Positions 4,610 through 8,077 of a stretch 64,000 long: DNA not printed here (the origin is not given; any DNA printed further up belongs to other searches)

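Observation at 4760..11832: Tandem, translationally coupled pair of giant PD40-propeller proteins with two CxxCH motifs and swapped LamG positions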

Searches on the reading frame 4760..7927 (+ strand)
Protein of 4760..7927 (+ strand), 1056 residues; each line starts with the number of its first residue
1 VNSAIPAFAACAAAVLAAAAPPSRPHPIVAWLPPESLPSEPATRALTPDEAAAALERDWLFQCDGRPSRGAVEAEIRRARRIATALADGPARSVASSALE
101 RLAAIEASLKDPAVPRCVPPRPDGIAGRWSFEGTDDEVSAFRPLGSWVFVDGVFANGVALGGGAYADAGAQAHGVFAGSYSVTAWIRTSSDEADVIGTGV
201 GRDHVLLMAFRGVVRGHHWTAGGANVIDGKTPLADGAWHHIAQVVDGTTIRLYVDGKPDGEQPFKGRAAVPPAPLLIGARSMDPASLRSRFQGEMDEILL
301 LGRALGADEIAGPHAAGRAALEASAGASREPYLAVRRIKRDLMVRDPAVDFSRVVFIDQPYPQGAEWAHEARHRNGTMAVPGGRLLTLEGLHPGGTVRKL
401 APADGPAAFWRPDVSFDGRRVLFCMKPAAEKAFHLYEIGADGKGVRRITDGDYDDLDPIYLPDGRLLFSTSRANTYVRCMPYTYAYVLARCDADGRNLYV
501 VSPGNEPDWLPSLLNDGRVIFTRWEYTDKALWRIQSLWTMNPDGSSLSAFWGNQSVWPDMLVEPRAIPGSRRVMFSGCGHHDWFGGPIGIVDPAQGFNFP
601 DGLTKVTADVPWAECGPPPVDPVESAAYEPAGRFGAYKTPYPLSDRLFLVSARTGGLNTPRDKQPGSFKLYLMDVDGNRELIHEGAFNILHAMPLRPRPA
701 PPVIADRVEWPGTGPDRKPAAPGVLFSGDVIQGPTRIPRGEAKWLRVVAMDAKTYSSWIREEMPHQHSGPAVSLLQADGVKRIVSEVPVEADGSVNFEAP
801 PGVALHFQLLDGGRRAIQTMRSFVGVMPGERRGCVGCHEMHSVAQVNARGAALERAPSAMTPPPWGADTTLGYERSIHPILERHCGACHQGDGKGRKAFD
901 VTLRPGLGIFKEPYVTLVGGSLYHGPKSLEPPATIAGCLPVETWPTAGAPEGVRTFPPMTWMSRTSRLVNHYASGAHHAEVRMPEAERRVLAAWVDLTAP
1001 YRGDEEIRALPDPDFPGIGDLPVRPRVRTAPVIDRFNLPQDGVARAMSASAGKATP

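Call 7: search_protein_families(library=pfam, proteins=[window:4760-7927:+], max_evalue=1)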
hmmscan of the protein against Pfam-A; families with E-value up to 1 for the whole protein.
window:4760-7927:+ (1056 aa): 9 families
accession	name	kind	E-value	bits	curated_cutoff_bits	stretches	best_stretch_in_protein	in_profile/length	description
PF13385.13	Laminin_G_3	-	3.1e-21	76.5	27.6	1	161-311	2-151/151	Concanavalin A-like lectin/glucanases superfamily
PF18582.6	HZS_alpha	-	4.9e-21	75.5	26.6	1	740-839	1-98/98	Hydrazine synthase alpha subunit middle domain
PF02210.31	Laminin_G_2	-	2.9e-06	28.2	22.9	1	224-300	41-123/126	Laminin G domain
PF00054.30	Laminin_G_1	-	0.0013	19.3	24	1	197-268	14-87/131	Laminin G domain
PF00034.26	Cytochrom_C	-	0.064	15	21.3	0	882-900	9-27/90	Cytochrome c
PF13442.11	Cytochrome_CBB3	-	0.097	13.5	27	0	880-905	9-34/68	Cytochrome C oxidase, cbb3-type, subunit III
PF07676.18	PD40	-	0.21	12.1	20.9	0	445-473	1-30/38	WD40-like Beta Propeller Repeat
PF09699.15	Paired_CXXCH_1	-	0.51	10.5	20.6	0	830-843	5-18/41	Doubled CXXCH motif (Paired_CXXCH_1)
PF23518.1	WW_2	-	0.55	10.3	27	0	407-420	9-22/36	WW domain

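Call 8: search_protein_families(library=ncbifam, proteins=[window:4760-7927:+], max_evalue=1)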
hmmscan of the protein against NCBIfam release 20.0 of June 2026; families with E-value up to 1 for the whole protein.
window:4760-7927:+ (1056 aa): 3 families
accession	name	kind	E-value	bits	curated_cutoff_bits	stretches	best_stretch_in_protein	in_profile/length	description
NF052339.1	hydrazine_alpha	equivalog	2.9e-06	25.5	800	2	410-466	106-162/804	hydrazine synthase subunit alpha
TIGR02800.1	propeller_TolB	equivalog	0.00024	20.2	343.15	1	412-471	240-297/418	Tol-Pal system beta propeller repeat protein TolB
NF052521.1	TafC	equivalog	0.0056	15.8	410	1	233-312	279-358/373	TafC family fimbrial protein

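Call 10: search_solved_structures(query=window:4760-7927:+, max_evalue=1, show_alignments=2)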
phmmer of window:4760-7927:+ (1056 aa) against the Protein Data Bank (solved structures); distinct sequences matched with E-value up to 1: 7.
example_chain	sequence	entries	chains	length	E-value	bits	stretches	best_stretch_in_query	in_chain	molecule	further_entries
5c2v_A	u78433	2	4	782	0.00026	22.1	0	783-839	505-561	HYDRAZINE SYNTHASE ALPHA SUBUNIT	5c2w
4qvs_A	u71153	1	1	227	0.0033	18.4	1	150-311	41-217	S-layer domain-containing protein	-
2ojh_A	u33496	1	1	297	0.0065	17.5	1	394-472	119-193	Uncharacterized protein Atu1656/AGR_C_3050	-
6pnv_A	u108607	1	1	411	0.021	15.8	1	382-471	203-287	Tol-Pal system protein TolB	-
1crz_A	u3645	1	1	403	0.042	14.8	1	382-471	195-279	TOLB PROTEIN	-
4jml_A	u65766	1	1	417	0.082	13.8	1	386-471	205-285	Protein TolB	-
4ltd_A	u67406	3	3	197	0.47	11.3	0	469-502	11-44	NADH-dependent FMN reductase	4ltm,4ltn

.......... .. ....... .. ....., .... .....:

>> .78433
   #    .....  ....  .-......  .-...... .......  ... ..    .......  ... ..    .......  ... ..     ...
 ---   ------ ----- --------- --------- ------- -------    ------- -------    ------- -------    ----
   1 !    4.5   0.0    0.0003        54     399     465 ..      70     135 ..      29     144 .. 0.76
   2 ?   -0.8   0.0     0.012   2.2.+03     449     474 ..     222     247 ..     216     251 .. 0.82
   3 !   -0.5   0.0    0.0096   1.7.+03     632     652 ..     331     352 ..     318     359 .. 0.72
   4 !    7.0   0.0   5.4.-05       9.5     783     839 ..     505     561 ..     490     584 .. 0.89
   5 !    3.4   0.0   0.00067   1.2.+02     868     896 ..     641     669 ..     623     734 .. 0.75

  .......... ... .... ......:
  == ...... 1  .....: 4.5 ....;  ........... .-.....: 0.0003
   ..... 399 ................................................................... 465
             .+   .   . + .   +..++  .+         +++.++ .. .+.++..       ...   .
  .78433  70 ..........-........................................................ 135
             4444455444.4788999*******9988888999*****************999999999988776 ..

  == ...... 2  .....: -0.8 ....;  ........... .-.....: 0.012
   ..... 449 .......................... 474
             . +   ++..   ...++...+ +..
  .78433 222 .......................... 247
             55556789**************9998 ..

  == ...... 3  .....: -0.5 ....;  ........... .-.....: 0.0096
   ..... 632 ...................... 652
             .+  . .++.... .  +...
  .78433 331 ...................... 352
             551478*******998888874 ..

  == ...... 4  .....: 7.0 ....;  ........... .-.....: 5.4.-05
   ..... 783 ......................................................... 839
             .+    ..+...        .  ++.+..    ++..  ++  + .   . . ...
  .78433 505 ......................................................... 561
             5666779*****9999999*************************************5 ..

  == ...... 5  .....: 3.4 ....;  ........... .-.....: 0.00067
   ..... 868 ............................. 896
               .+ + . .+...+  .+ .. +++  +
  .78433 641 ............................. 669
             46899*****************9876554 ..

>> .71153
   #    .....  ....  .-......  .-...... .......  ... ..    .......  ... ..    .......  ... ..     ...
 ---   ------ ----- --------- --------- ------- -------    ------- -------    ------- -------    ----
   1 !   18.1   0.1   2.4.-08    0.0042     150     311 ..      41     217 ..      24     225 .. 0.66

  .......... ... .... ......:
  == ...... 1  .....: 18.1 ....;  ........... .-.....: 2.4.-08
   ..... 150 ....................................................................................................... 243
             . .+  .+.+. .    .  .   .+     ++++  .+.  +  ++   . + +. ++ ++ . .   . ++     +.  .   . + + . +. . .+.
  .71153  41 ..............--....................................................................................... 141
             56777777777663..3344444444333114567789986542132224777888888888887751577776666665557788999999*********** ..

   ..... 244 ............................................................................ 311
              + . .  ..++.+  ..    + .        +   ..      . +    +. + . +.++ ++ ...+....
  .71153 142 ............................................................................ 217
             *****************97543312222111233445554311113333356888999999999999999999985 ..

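Call 25: find_homologous_proteins(query=window:4760-7927:+, max_evalue=0.00001)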
Query window:4760-7927:+ (1056 aa): 869 proteins with E <= 0.00001 among 8000 candidates; the best 120 are listed.
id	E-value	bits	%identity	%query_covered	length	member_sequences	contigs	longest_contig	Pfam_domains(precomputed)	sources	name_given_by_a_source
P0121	0.0e+0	2454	100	100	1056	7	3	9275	PF18582.7,PF13385.14,PF02210.32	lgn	-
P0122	0.0e+0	2122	87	96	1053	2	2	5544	PF18582.7,PF13385.14,PF02210.32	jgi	jgi:hypothetical protein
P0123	0.0e+0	2038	84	98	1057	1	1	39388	PF18582.7,PF13385.14,PF02210.32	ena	-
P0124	0.0e+0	1746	73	96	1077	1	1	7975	PF18582.7,PF13385.14,PF02210.32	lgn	-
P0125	0.0e+0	1519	64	98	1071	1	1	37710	PF18582.7,PF13385.14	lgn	-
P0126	0.0e+0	1410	63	95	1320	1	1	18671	PF18582.7,PF13385.14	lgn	-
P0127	0.0e+0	1400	59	95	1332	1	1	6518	PF18582.7,PF13385.14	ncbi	ncbi:MAG: HzsA-related protein [Candidatus Zipacnadales bacterium]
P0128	0.0e+0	1391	58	96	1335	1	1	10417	PF18582.7,PF13385.14,PF02210.32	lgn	-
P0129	0.0e+0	1390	60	95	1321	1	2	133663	PF18582.7,PF13385.14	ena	-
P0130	0.0e+0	1389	57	98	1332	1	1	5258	PF18582.7,PF13385.14,PF02210.32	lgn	-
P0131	0.0e+0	1366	58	95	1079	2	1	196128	PF18582.7,PF13385.14,PF02210.32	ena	-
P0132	0.0e+0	1361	58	97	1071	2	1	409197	PF18582.7,PF13385.14,PF02210.32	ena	-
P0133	0.0e+0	1338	57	97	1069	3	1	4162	PF18582.7,PF13385.14,PF02210.32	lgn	-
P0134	0.0e+0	1237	55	94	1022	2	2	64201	PF18582.7,PF13385.14,PF02210.32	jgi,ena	-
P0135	0.0e+0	1235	55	94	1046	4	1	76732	PF18582.7,PF13385.14,PF02210.32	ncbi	-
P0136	0.0e+0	1212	55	95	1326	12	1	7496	PF18582.7,PF13385.14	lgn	-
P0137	0.0e+0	1199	54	94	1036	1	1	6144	PF18582.7,PF13385.14,PF02210.32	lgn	-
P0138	0.0e+0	1194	54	94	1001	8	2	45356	PF18582.7,PF13385.14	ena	-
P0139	0.0e+0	1191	54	98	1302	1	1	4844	PF18582.7,PF13385.14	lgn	-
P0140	0.0e+0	1191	54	96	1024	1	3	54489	PF18582.7,PF13385.14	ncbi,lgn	-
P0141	0.0e+0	1188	54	97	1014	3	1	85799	PF18582.7,PF13385.14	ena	-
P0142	0.0e+0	1188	53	95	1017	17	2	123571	PF18582.7,PF13385.14,PF02210.32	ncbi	-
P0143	0.0e+0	1164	53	98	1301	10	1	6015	PF18582.7,PF13385.14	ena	-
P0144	0.0e+0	1163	54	97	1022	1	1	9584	PF18582.7,PF13385.14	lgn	-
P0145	0.0e+0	1161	52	98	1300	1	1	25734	PF18582.7,PF13385.14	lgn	-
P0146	0.0e+0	1158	53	98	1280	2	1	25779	PF18582.7,PF13385.14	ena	-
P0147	0.0e+0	1156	53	98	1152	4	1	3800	PF18582.7,PF13385.14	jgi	jgi:hypothetical protein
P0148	0.0e+0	1152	52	97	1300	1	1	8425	PF18582.7,PF13385.14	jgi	-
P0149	0.0e+0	1151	52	98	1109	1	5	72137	PF18582.7,PF13385.14,PF02210.32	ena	-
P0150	0.0e+0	1140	54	96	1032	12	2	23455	PF18582.7,PF13385.14,PF02210.32,PF07676.19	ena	-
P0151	0.0e+0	1126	51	97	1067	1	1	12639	PF26549.1,PF18582.7,PF13385.14,PF02210.32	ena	-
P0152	0.0e+0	1123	51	95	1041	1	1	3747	PF18582.7,PF13385.14,PF02210.32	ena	-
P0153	0.0e+0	1115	52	95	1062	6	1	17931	PF18582.7,PF13385.14,PF02210.32,PF07676.19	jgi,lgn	jgi:hypothetical protein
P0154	0.0e+0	1110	53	95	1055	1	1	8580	PF18582.7,PF13385.14,PF02210.32,PF00054.31,PF07676.19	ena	-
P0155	0.0e+0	1101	56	82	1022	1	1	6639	PF18582.7,PF13385.14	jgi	jgi:hypothetical protein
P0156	0.0e+0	1095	52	95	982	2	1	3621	PF18582.7,PF13385.14,PF07676.19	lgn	-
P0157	0.0e+0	1089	52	95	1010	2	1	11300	PF18582.7,PF13385.14,PF02210.32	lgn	-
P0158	0.0e+0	1086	53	94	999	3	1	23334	PF18582.7,PF13385.14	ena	-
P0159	0.0e+0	1063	51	94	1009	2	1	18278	PF18582.7,PF13385.14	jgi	jgi:hypothetical protein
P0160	0.0e+0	1060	63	67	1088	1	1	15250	PF18582.7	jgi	-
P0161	0.0e+0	1060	62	68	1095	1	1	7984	PF18582.7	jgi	-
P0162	0.0e+0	1057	60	71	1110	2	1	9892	PF18582.7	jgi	-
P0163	0.0e+0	1057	50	95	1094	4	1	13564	PF18582.7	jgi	-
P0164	0.0e+0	1056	61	71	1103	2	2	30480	PF18582.7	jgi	-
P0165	0.0e+0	1055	61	68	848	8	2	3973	PF18582.7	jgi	jgi:hypothetical protein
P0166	0.0e+0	1054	61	69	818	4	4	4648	PF18582.7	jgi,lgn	jgi:hypothetical protein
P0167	0.0e+0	1053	62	67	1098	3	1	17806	PF18582.7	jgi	-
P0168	0.0e+0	1052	60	71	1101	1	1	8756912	PF18582.7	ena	-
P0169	0.0e+0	1051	62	67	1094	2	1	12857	PF18582.7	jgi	-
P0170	0.0e+0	1051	63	67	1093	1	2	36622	PF18582.7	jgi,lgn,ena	-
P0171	0.0e+0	1051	62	68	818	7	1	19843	PF18582.7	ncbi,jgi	ncbi:MAG: HzsA-related protein [Planctomycetota bacterium]|jgi:hypothetical protein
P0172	0.0e+0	1049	61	70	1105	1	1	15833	PF18582.7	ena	-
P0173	0.0e+0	1049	60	71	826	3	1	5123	PF18582.7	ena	-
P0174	0.0e+0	1047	62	67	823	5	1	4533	PF18582.7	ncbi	ncbi:MAG: HzsA-related protein [Planctomycetota bacterium]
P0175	0.0e+0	1047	63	67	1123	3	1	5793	PF18582.7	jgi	-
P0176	0.0e+0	1044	62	69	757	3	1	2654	PF18582.7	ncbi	ncbi:MAG: hypothetical protein WBF17_26400, partial [Phycisphaerae bacterium]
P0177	0.0e+0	1044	62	68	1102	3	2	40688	PF18582.7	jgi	-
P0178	0.0e+0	1043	61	68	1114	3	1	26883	PF18582.7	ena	-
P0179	0.0e+0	1043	60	71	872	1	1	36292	PF18582.7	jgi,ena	-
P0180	0.0e+0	1042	62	68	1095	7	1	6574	PF18582.7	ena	-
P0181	0.0e+0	1041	61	67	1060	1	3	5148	PF18582.7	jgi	-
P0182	0.0e+0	1041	62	67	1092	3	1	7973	PF18582.7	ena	-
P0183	0.0e+0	1040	59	70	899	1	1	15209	PF26549.1,PF18582.7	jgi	-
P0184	0.0e+0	1040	63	67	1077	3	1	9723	PF18582.7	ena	-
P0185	0.0e+0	1040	61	68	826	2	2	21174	PF18582.7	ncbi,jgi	ncbi:MAG: HzsA-related protein [Planctomycetota bacterium]|jgi:hypothetical protein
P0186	0.0e+0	1039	59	70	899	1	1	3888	PF26549.1,PF18582.7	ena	-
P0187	0.0e+0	1039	60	68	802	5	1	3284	PF18582.7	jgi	jgi:hypothetical protein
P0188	0.0e+0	1039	63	67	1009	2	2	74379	PF18582.7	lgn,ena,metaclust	metaclust:\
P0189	0.0e+0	1038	62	67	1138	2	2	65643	PF18582.7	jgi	-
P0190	0.0e+0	1038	61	67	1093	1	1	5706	PF18582.7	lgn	-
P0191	0.0e+0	1037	57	78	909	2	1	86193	PF18582.7,PF13385.14,PF02210.32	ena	-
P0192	0.0e+0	1036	59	71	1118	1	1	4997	PF18582.7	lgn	-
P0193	0.0e+0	1036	62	67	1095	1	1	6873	PF18582.7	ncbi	-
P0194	0.0e+0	1036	62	67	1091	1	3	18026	PF18582.7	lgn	-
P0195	0.0e+0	1035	62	68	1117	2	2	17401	PF18582.7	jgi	-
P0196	0.0e+0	1034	62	68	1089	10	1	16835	PF18582.7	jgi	-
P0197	0.0e+0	1034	60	70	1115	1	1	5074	PF18582.7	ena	-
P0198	0.0e+0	1034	61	68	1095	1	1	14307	PF18582.7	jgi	-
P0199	0.0e+0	1033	61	68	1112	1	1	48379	PF18582.7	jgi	-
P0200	0.0e+0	1033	62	68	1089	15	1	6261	PF18582.7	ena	-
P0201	0.0e+0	1033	61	68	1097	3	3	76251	PF18582.7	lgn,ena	-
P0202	0.0e+0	1032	60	68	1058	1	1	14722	PF18582.7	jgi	-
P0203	0.0e+0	1032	62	67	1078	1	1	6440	PF18582.7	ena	-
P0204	0.0e+0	1032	61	69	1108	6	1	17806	PF18582.7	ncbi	-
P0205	0.0e+0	1031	60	67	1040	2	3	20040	PF18582.7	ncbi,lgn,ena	-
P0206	0.0e+0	1031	59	70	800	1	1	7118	PF18582.7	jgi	jgi:hypothetical protein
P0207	0.0e+0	1030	58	71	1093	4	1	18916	PF18582.7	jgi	jgi:hypothetical protein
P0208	0.0e+0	1030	61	67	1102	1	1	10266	PF18582.7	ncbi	-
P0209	0.0e+0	1029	61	67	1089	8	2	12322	PF18582.7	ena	-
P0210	0.0e+0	1029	60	68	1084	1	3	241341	PF18582.7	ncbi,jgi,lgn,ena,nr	ncbi:MAG TPA: hypothetical protein PL033_05335 [Candidatus Brocadiia bacterium]|nr:hypothetical prot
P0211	0.0e+0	1028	60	70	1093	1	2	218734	PF18582.7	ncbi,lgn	-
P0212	0.0e+0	1028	61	68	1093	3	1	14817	PF18582.7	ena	-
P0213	0.0e+0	1028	62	67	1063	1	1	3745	PF18582.7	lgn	-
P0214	0.0e+0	1027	59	70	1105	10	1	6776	PF18582.7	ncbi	-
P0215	0.0e+0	1026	59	70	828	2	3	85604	PF18582.7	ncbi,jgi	ncbi:MAG: HzsA-related protein [Planctomycetota bacterium]|jgi:hypothetical protein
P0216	0.0e+0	1025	60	68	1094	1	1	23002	PF18582.7,PF07676.19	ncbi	-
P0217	0.0e+0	1024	58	70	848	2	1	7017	PF18582.7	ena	-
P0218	0.0e+0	1024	61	67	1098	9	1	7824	PF18582.7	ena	-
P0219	0.0e+0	1023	59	69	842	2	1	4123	PF18582.7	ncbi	-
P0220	0.0e+0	1023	60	68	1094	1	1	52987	PF18582.7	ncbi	-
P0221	0.0e+0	1022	61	68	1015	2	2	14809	PF18582.7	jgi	-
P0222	0.0e+0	1022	60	69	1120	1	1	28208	PF18582.7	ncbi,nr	ncbi:MAG: hypothetical protein JXB62_11985 [Pirellulales bacterium]|nr:hypothetical protein [Pirellu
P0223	0.0e+0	1020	61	67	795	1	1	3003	PF18582.7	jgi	-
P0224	0.0e+0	1020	62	67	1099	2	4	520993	PF18582.7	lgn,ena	-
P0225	0.0e+0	1019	49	95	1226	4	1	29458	PF18582.7,PF13385.14,PF08305.18,PF02210.32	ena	-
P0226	0.0e+0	1019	60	67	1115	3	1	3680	PF18582.7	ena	-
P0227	0.0e+0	1019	61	67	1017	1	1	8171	PF18582.7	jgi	-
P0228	0.0e+0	1018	60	68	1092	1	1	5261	PF18582.7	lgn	-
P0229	0.0e+0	1018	59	71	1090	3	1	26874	PF18582.7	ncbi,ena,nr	ncbi:MAG: hypothetical protein ISS79_01300 [Phycisphaerae bacterium]|nr:hypothetical protein [Phycis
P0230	0.0e+0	1018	57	69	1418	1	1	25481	PF18582.7,PF13385.14,PF02210.32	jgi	jgi:hypothetical protein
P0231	0.0e+0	1017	59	71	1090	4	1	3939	PF18582.7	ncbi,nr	ncbi:MAG: hypothetical protein JXN61_03920 [Sedimentisphaerales bacterium]|nr:hypothetical protein [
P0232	0.0e+0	1016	61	68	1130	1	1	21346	PF18582.7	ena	-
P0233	0.0e+0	1016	60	67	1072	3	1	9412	PF18582.7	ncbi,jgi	ncbi:MAG: HzsA-related protein [Planctomycetota bacterium]|jgi:hypothetical protein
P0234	0.0e+0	1016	62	68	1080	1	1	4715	PF18582.7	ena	-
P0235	0.0e+0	1015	59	70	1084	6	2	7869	PF18582.7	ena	-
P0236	0.0e+0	1015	60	67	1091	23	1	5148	PF18582.7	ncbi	ncbi:MAG: HzsA-related protein [Planctomycetota bacterium]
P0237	0.0e+0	1014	61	67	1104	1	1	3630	PF18582.7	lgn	-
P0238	0.0e+0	1014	56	69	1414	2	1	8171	PF18582.7,PF13385.14,PF02210.32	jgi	-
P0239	0.0e+0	1014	60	67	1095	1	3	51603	PF18582.7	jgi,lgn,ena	-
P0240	0.0e+0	1014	62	68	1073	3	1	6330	PF18582.7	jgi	jgi:hypothetical protein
